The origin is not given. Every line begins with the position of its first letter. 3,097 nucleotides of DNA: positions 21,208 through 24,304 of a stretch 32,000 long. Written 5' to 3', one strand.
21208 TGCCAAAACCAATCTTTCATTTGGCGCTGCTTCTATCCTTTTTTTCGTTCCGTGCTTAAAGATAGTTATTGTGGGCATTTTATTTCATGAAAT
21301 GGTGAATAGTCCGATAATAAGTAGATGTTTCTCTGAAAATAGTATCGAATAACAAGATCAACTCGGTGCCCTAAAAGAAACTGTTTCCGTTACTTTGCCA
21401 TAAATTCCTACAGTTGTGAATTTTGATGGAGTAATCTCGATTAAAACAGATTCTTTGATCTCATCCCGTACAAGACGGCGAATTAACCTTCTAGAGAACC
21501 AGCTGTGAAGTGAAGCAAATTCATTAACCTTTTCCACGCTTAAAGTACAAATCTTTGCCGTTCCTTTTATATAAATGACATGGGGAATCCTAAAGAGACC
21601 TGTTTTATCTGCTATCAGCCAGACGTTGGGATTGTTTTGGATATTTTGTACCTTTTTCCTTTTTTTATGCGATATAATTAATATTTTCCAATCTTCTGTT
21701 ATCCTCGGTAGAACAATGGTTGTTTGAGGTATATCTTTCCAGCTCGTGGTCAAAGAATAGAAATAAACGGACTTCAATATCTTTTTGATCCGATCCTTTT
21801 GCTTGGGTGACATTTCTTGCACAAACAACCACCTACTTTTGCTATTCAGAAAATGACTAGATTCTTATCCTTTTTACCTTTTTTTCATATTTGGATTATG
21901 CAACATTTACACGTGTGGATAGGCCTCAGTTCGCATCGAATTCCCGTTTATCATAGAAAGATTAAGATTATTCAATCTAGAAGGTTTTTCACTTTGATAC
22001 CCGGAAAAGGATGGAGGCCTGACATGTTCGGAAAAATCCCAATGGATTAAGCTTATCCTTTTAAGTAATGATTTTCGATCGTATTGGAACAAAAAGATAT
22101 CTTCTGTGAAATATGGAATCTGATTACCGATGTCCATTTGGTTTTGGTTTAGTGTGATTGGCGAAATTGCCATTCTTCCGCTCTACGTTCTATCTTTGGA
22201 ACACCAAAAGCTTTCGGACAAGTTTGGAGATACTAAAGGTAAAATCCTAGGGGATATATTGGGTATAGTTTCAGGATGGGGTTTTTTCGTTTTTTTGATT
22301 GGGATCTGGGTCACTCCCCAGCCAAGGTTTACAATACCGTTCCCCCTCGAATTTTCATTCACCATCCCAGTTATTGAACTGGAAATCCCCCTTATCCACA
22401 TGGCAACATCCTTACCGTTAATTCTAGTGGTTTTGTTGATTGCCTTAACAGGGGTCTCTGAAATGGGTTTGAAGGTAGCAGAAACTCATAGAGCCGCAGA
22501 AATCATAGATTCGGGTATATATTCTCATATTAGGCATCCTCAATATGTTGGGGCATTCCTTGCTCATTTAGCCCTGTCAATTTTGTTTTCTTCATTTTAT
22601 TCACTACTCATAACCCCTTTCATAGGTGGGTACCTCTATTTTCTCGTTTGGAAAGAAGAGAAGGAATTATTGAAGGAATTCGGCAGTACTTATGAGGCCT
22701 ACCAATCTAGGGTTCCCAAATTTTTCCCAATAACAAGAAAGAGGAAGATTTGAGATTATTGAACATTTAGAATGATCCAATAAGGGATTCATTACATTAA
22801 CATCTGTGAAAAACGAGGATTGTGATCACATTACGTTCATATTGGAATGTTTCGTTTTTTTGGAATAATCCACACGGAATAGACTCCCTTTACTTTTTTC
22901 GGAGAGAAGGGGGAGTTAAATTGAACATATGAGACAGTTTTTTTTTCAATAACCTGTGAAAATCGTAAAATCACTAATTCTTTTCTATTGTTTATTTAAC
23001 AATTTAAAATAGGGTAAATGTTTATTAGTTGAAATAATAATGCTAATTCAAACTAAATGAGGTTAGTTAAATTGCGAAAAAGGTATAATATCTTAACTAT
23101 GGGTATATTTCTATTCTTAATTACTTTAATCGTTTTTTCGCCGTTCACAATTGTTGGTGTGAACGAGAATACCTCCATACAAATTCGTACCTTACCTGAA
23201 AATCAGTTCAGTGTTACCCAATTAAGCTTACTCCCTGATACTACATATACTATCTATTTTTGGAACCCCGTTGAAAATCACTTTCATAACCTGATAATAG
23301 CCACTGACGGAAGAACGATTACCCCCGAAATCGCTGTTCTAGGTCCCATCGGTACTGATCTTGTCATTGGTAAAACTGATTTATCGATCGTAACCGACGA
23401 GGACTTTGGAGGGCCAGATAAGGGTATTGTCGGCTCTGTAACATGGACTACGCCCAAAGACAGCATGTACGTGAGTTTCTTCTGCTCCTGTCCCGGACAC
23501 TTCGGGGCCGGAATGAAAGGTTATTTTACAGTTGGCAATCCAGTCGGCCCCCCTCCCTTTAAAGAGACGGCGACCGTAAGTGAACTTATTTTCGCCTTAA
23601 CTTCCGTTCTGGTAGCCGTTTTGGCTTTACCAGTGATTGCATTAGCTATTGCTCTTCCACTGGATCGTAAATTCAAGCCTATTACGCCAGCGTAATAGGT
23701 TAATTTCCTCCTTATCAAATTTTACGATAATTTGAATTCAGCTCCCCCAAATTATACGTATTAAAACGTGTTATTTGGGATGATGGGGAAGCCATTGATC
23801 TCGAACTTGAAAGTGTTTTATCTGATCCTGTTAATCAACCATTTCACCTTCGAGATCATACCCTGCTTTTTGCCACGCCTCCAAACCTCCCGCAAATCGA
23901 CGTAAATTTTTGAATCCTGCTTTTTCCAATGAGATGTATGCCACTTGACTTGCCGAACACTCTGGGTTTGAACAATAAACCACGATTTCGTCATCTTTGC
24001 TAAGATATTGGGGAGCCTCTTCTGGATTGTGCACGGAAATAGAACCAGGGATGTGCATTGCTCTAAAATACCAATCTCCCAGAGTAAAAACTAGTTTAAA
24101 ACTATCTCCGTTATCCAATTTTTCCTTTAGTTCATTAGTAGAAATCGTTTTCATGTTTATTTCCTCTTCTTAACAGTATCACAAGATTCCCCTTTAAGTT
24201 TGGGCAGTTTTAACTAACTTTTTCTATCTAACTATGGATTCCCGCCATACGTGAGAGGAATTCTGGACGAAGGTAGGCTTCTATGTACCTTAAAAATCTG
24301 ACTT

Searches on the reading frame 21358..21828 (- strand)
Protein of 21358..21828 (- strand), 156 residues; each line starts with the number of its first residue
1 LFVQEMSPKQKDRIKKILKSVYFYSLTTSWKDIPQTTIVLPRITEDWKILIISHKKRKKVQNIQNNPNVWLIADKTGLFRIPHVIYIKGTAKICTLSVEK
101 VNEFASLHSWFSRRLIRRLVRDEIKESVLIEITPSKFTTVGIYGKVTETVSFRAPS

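Call 12: search_protein_families(library=pfam, proteins=[window:21358-21828:-], max_evalue=0.01)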
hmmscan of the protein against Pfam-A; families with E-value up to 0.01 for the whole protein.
window:21358-21828:- (156 aa): 1 family
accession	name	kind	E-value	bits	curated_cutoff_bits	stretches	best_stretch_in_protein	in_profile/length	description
PF01243.27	PNPOx_N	-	3.9e-07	30.9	28.1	1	11-140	2-119/120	Pyridoxamine 5'-phosphate oxidase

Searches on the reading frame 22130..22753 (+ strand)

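Call 12: search_protein_families(library=pfam, proteins=[window:22130-22753:+], max_evalue=0.01)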
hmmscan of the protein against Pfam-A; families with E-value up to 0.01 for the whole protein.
window:22130-22753:+ (207 aa): 4 families
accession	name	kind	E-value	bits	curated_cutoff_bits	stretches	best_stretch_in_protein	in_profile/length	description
PF04140.19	ICMT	-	2.7e-08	34.6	24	1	116-180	27-93/95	Isoprenylcysteine carboxyl methyltransferase (ICMT) family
PF04191.18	PEMT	-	7e-08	33.3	25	1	95-184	7-102/105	Phospholipid methyltransferase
PF01222.22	ERG4_ERG24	-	0.00057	19.2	27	1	114-196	340-424/432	Ergosterol biosynthesis ERG4/ERG24 family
PF06966.17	DUF1295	-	0.0027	17.7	20.4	1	121-194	151-234/235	Protein of unknown function (DUF1295)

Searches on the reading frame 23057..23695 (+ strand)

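Call 12: search_protein_families(library=pfam, proteins=[window:23057-23695:+], max_evalue=0.01)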
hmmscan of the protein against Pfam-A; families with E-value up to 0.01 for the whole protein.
window:23057-23695:+ (212 aa): 1 family
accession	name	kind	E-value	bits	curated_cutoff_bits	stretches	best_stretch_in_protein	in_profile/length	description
PF00127.26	Copper-bind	-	0.0017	19.1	21.2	1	122-159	66-98/99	Copper binding proteins, plastocyanin/azurin family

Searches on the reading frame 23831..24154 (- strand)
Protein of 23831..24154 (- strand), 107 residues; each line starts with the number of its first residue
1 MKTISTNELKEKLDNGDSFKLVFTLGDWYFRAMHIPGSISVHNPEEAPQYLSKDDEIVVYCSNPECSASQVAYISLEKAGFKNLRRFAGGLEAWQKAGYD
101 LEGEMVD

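Call 12: search_protein_families(library=pfam, proteins=[window:23831-24154:-], max_evalue=0.01)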
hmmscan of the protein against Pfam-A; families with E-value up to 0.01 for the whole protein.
window:23831-24154:- (107 aa): 2 families
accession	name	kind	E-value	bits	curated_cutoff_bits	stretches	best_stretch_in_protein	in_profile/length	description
PF00581.25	Rhodanese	-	5.9e-13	49.6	22.2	1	6-97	2-102/102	Rhodanese-like domain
PF03119.21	DNA_ligase_ZBD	-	0.0098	16.2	25.8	0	53-68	12-27/27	NAD-dependent DNA ligase C4 zinc finger domain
